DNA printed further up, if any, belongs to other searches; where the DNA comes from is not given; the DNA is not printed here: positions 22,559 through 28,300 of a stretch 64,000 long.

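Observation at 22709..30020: OpgG/D-family glucan protein paired with a giant membrane::GH94 phosphorylase fusion instead of OpgH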

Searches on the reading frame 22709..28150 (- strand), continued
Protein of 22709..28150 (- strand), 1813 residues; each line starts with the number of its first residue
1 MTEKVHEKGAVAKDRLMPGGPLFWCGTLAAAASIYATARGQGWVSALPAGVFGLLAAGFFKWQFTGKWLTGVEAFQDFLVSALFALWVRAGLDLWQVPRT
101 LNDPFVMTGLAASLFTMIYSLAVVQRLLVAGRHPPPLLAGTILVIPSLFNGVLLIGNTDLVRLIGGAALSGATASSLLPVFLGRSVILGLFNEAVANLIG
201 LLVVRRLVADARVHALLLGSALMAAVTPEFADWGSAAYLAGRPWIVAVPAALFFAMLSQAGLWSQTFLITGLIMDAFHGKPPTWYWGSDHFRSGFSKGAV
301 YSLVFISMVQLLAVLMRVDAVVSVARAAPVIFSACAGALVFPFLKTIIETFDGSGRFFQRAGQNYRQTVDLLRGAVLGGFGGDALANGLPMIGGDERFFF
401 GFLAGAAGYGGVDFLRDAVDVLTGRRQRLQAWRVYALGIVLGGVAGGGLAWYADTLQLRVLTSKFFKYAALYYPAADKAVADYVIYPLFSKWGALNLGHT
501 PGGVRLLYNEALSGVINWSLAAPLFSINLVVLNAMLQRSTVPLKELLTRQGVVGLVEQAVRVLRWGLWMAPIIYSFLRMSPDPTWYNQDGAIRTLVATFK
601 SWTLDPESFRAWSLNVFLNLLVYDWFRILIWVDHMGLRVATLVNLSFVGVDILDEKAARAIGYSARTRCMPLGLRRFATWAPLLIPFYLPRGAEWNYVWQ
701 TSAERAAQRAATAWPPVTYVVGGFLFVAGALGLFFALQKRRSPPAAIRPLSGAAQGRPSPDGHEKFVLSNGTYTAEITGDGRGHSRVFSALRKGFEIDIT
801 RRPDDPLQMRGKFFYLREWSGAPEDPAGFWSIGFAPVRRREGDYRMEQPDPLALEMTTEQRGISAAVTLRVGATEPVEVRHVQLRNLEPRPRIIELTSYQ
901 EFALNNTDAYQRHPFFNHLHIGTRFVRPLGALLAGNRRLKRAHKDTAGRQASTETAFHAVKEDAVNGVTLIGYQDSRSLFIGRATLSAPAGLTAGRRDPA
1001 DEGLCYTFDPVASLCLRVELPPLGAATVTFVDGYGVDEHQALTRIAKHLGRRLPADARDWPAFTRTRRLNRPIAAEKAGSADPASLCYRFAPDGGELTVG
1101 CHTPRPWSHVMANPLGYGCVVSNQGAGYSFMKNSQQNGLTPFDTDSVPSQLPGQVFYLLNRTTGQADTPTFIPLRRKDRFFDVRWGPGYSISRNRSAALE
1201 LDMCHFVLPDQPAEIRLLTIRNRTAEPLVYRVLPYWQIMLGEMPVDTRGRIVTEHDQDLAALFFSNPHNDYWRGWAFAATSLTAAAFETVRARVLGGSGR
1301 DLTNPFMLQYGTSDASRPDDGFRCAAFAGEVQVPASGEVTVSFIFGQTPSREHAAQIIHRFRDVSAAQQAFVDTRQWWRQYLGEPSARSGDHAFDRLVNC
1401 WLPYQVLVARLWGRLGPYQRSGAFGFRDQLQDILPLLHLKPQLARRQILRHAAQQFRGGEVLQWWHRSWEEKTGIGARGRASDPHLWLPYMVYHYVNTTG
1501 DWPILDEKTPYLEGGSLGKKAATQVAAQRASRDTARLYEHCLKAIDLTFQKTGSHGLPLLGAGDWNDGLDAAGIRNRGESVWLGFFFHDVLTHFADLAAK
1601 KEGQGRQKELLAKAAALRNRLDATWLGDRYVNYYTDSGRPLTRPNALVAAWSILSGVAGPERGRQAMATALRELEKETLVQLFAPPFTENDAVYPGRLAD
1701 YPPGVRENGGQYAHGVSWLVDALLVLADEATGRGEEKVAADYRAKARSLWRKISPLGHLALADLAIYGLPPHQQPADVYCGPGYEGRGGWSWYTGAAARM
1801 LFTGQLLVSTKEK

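Call 71: find_encoding_contigs(protein=P0004, flank=1000, max_places=3)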
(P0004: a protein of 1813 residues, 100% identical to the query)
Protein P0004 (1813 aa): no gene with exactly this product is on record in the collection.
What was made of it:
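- Tried and rejected: Exact look-up of the window's protein contig failed (call 71).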

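Call 84: search_protein_families(library=pfam, proteins=[P0094, P0096, P0088], max_evalue=10)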
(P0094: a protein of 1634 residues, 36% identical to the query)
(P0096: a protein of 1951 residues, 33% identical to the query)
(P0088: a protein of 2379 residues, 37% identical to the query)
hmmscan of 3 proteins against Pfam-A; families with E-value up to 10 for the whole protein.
P0094 (1634 aa): 2 families
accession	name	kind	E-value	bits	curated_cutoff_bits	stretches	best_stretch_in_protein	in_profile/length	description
PF06165.18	GH94_b-supersand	-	1.5e-60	205.2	23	2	888-1127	2-251/251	Glycosyl hydrolase 94, supersandwich domain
PF17167.11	Glyco_hydro_94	-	3.6e-59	201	27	1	1158-1599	1-420/420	Glycosyl hydrolase 94 superfamily, catalytic domain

P0096 (1951 aa): 3 families
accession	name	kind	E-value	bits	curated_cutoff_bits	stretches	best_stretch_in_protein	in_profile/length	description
PF17167.11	Glyco_hydro_94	-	3.1e-57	194.6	27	1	1474-1914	2-420/420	Glycosyl hydrolase 94 superfamily, catalytic domain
PF06165.18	GH94_b-supersand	-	5.3e-52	177.2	23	2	1217-1442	15-251/251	Glycosyl hydrolase 94, supersandwich domain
PF10102.14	DUF2341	-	0.19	12.7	23.4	1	1846-1878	23-55/84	Domain of unknown function (DUF2341)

P0088 (2379 aa): 5 families
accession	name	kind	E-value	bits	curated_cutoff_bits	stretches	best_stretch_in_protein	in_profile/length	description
PF17167.11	Glyco_hydro_94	-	2e-61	208.4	27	1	1883-2324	1-420/420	Glycosyl hydrolase 94 superfamily, catalytic domain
PF06165.18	GH94_b-supersand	-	6.9e-60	203.1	23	2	1616-1852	7-251/251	Glycosyl hydrolase 94, supersandwich domain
PF16048.10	Antimicrobial23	-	0.076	13.2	25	0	80-85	7-12/17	Frog antimicrobial peptide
PF21702.3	GLGE_C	-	0.077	13.7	27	1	307-341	19-53/87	GLGE, C-terminal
PF01266.30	DAO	-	0.12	12.3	27.9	1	2173-2243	280-352/353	FAD dependent oxidoreductase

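Call 100: find_encoding_contigs(protein=P0092, flank=7000, max_places=1)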
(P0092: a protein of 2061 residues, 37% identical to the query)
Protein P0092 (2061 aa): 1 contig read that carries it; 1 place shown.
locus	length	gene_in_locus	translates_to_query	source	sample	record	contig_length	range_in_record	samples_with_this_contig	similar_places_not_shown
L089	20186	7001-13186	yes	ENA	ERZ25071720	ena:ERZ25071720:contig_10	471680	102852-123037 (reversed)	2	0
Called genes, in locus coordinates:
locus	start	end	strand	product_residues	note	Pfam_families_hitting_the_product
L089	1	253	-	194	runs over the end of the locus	PF01327:Pep_deformylase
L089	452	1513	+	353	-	PF07963:N_methyl, PF07596:SBP_bac_10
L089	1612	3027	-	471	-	PF07586:HXXSHH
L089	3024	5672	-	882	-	PF13442:Cytochrome_CBB3 (faint), PF07626:PSD3, PF07637:PSD5, PF07631:PSD4, PF07627:PSCyt3, PF07624:PSD2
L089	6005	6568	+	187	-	-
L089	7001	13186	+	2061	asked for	PF06165:GH94_b-supersand, PF17167:Glyco_hydro_94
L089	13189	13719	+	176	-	PF08974:DUF1877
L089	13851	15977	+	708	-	-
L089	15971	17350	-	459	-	PF03929:PepSY_TM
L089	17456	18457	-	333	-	PF07963:N_methyl (weak), PF07596:SBP_bac_10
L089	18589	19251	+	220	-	-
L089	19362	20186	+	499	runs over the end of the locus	PF00875:DNA_photolyase, PF03441:FAD_binding_7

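Call 101: find_encoding_contigs(protein=P0094, flank=7000, max_places=1)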
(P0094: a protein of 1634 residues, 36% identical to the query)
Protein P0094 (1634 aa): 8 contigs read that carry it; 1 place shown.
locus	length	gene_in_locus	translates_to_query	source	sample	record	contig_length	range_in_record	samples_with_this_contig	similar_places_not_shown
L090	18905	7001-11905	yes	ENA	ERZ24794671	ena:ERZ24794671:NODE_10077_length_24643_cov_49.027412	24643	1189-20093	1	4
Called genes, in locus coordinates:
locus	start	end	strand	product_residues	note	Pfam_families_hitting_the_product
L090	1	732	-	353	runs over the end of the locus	PF01120:Alpha_L_fucos, PF14871:GHL6 (faint)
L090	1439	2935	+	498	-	PF13271:DUF4062, PF13749:HATPase_c_4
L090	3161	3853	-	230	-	PF01797:Y1_Tnp (weak)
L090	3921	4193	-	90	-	-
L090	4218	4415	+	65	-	-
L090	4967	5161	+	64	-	-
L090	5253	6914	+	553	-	PF00884:Sulfatase, PF01663:Phosphodiest (faint), PF16347:SGSH_C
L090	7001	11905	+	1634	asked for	PF06165:GH94_b-supersand, PF17167:Glyco_hydro_94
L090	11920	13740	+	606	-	PF13646:HEAT_2 (faint)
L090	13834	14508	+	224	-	PF00756:Esterase (weak), PF02230:Abhydrolase_2 (weak), PF00561:Abhydrolase_1 (weak), PF01738:DLH, PF10503:Esterase_PHB (weak), PF00326:Peptidase_S9 (faint), PF12146:Hydrolase_4 (weak)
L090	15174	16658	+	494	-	PF00884:Sulfatase, PF16347:SGSH_C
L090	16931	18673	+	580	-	PF00664:ABC_membrane, PF00005:ABC_tran, PF02463:SMC_N (weak)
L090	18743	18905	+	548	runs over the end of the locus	PF10091:Glycoamylase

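Call 102: find_encoding_contigs(protein=P0088, flank=7000, max_places=1)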
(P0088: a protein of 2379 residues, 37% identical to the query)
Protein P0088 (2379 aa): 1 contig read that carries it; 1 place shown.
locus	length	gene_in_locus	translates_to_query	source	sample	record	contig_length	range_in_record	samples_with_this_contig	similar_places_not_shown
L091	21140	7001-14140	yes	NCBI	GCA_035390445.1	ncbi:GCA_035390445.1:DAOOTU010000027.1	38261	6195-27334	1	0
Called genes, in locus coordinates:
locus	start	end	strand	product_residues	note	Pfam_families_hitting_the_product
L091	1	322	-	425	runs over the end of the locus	PF06452:CBM9_1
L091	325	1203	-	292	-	PF13729:TraF_2 (faint), PF11751:PorP_SprF (faint)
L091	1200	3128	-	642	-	PF03425:CBM_11 (weak), PF18329:SGBP_B_XBD (faint), PF21582:CBM30 (faint), PF03425:CBM_11, PF13585:CHU_C (weak), PF13860:FlgD_ig (weak)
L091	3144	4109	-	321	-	-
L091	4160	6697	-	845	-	PF03425:CBM_11 (faint), PF21582:CBM30 (faint)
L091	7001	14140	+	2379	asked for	PF06165:GH94_b-supersand, PF17167:Glyco_hydro_94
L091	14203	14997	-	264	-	PF00532:Peripla_BP_1, PF13407:Peripla_BP_4, PF13377:Peripla_BP_3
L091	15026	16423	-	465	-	PF11329:DUF3131 (weak), PF10091:Glycoamylase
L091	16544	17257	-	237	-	PF14559:TPR_19 (faint), PF13428:TPR_14 (faint)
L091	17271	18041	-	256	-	PF12679:ABC2_membrane_2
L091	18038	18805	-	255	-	PF00005:ABC_tran, PF13304:AAA_21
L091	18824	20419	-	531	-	PF00389:2-Hacid_dh, PF02826:2-Hacid_dh_C, PF19304:PGDH_inter, PF01842:ACT (weak)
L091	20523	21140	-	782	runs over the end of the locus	PF02190:LON_substr_bdg, PF00004:AAA, PF07728:AAA_5 (weak), PF22667:Lon_lid, PF05362:Lon_C, PF13541:ChlI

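Call 104: search_solved_structures(query=L090:11920-13740:+, max_evalue=1)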
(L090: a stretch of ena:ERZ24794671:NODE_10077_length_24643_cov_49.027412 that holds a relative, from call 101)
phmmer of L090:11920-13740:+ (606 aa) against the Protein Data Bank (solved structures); distinct sequences matched with E-value up to 1: 23.
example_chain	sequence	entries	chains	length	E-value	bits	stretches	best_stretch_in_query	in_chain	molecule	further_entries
9sah_A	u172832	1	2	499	5.6e-23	84.6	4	273-377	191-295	E4-NB2 synthetic fusion protein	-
6fsq_A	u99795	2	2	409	2.8e-21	79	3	271-377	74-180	alphaRep A3_bGFPD | A3_bGFPD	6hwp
6ft5_A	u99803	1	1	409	1.2e-20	76.9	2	271-377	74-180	alphaRep A3_A3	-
4zv6_A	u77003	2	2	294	1.8e-19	73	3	273-369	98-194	AlphaRep-7 | alpha-Rep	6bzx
6gx7_E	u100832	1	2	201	3e-18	69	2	273-377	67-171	iiiA5 ALPHAREP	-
4xl5_C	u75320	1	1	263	3.1e-15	59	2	272-377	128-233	bGFP-A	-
8aw4_A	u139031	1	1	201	7.2e-13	51.2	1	252-377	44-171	ALPHAREP bB-E3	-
6gwc_C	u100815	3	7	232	2.5e-12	49.5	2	271-361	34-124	iE5 ALPHAREP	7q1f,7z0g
7p0h_A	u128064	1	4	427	5.5e-12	48.3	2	273-377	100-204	Helicobacter pylori ComF fused to an artificial alphaREP crystallization helper (named B2)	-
9rhz_A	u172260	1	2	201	3.6e-11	45.6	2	296-366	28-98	ALPHAREP bE5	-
3ltj_A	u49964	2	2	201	4.6e-10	42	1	271-377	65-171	AlphaRep-4 | bA3-2: binder of A3 protein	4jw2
3ltm_A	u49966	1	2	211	4.7e-10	41.9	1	271-377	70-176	Alpha-Rep4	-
6veh_A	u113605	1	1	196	8.2e-10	41.1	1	252-377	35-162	HEAT repeat domain-containing protein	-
9t1m_A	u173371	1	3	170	1.8e-09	40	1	269-377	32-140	Alpha Rep E4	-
6gwd_G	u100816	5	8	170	8e-09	37.9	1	264-377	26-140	iiH5 ALPHAREP | iih5 Alpha Repeating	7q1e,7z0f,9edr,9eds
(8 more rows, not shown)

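Call 105: find_encoding_contigs(protein=P0096, flank=7000, max_places=1)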
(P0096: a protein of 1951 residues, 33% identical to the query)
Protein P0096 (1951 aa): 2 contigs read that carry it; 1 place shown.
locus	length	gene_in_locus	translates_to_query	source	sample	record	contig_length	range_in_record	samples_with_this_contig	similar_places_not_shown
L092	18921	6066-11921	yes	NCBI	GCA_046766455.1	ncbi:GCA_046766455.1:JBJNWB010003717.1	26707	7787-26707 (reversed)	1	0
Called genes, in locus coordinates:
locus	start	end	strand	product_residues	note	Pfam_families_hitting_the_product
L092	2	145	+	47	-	?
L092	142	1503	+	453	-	PF00884:Sulfatase, PF01663:Phosphodiest (faint), PF16347:SGSH_C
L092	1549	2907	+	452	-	PF00884:Sulfatase, PF01663:Phosphodiest (faint), PF16347:SGSH_C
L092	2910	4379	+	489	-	PF00884:Sulfatase, PF01663:Phosphodiest (weak), PF16347:SGSH_C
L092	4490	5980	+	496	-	PF00884:Sulfatase, PF16347:SGSH_C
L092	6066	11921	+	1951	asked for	PF06165:GH94_b-supersand, PF17167:Glyco_hydro_94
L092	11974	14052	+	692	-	-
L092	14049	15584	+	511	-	PF10091:Glycoamylase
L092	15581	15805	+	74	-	-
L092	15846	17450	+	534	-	PF00474:SSF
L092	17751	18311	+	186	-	-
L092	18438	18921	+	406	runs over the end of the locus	PF00989:PAS, PF08448:PAS_4, PF13426:PAS_9, PF07228:SpoIIE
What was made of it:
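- L092 reads: four sulfatases, fusion, Y, PF10091 enzyme, SSF symporter (calls 102, 105). Members with CBM modules sit among sulfatases, CBM proteins, a symporter and glucanases (calls 102, 105).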

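Call 106: find_encoding_contigs(protein=P0093, flank=7000, max_places=1)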
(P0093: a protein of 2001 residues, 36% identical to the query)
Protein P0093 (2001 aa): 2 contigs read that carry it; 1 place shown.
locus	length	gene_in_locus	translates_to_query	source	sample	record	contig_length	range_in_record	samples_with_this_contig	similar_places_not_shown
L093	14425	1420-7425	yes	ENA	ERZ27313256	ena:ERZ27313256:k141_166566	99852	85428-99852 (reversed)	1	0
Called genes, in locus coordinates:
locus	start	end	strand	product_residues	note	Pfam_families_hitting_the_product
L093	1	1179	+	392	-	?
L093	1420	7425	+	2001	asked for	PF06165:GH94_b-supersand, PF17167:Glyco_hydro_94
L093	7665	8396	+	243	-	PF00037:Fer4 (faint), PF12837:Fer4_6, PF13237:Fer4_10, PF12838:Fer4_7 (weak), PF13187:Fer4_9 (faint), PF27217:AF_0155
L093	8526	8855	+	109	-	PF02311:AraC_binding (weak), PF07883:Cupin_2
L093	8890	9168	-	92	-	PF04973:NMN_transporter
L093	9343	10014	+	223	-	PF00117:GATase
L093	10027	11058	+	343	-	PF14486:DUF4432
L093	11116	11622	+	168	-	PF01451:LMWPc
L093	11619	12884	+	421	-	PF06925:MGDG_synth, PF02350:Epimerase_2 (weak), PF00534:Glycos_transf_1, PF04101:Glyco_tran_28_C, PF13692:Glyco_trans_1_4 (weak)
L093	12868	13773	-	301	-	PF00892:EamA (faint)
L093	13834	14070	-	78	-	-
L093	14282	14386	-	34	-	-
